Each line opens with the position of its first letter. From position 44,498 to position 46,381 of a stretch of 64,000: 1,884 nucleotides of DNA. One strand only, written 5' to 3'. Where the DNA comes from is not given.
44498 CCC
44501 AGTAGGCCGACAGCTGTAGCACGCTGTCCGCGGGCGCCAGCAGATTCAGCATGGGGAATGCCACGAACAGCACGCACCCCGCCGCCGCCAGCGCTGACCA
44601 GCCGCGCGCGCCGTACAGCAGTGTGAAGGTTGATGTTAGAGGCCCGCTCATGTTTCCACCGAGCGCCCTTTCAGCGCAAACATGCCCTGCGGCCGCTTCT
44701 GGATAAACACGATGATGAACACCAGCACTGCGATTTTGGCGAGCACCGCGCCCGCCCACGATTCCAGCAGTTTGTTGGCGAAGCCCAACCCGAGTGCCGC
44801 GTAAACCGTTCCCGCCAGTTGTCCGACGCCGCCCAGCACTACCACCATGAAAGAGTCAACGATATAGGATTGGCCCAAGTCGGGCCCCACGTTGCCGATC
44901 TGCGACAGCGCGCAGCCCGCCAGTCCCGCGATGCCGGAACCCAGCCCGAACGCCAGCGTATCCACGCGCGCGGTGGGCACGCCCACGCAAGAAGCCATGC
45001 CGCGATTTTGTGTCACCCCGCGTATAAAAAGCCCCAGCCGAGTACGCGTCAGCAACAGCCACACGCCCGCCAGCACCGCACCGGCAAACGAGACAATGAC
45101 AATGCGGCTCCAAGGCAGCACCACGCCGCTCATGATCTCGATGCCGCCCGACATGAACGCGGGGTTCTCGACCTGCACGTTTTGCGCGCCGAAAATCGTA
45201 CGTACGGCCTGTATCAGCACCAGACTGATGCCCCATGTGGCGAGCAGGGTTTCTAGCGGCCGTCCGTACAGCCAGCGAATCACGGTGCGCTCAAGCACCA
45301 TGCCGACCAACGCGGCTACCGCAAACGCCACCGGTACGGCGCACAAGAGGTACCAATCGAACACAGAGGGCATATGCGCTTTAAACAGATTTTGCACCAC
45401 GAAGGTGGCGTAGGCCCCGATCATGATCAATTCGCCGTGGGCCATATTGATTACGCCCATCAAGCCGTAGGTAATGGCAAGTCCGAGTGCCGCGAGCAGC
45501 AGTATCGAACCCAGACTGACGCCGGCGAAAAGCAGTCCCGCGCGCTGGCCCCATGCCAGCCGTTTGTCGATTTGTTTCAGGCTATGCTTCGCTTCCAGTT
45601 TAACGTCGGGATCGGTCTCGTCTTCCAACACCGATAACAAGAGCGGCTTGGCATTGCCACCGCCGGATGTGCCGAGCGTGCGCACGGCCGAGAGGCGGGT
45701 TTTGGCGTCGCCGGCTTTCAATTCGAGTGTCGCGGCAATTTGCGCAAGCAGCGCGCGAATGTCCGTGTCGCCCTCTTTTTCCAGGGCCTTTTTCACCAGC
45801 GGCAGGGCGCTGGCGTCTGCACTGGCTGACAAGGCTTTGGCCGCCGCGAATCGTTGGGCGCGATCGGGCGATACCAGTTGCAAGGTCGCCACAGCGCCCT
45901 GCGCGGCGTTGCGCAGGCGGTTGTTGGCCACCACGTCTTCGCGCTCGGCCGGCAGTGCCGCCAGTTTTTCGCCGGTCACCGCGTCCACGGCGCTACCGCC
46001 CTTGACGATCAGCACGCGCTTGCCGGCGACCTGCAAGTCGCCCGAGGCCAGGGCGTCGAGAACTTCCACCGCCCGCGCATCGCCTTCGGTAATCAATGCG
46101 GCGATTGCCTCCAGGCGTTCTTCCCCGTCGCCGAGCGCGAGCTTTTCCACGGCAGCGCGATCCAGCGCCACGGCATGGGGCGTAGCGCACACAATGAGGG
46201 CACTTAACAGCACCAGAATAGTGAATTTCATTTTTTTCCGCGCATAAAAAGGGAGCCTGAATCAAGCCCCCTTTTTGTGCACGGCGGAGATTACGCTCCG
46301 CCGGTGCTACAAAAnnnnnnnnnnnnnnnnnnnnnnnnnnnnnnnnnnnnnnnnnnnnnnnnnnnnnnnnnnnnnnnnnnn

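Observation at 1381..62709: Dispersed ~27-bp AT-rich repeat family (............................): 16 clear copies in 64 kb of a GC-rich genome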

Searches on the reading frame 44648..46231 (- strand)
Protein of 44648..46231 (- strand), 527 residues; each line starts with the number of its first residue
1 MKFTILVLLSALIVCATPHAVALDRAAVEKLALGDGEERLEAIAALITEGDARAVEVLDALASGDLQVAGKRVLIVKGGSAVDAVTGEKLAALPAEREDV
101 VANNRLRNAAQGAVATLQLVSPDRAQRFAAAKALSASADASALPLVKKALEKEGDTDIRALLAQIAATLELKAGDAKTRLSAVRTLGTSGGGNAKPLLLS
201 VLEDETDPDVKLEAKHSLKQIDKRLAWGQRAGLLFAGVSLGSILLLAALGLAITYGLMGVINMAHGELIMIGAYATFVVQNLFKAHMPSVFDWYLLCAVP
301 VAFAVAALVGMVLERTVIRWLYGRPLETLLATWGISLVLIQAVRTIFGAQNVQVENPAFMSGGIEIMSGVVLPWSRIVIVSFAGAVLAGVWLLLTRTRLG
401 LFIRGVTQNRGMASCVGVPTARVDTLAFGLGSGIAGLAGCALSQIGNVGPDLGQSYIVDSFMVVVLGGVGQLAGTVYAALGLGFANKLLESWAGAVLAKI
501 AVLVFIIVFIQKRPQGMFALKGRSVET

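Call 31: search_protein_families(library=pfam, proteins=[window:44648-46231:-])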
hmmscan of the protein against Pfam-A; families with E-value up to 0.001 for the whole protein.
window:44648-46231:- (527 aa): 3 families
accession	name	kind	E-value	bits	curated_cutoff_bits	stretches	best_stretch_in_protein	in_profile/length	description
PF02653.21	BPD_transp_2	-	1.3e-43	149.5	26.8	1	234-509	2-265/269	Branched-chain amino acid transport system / permease component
PF13646.12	HEAT_2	-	1.6e-09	38.3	27.7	1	171-222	8-59/88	HEAT repeats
PF03130.22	HEAT_PBS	-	0.00018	22.1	20.9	0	127-151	2-26/27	PBS lyase HEAT-like repeat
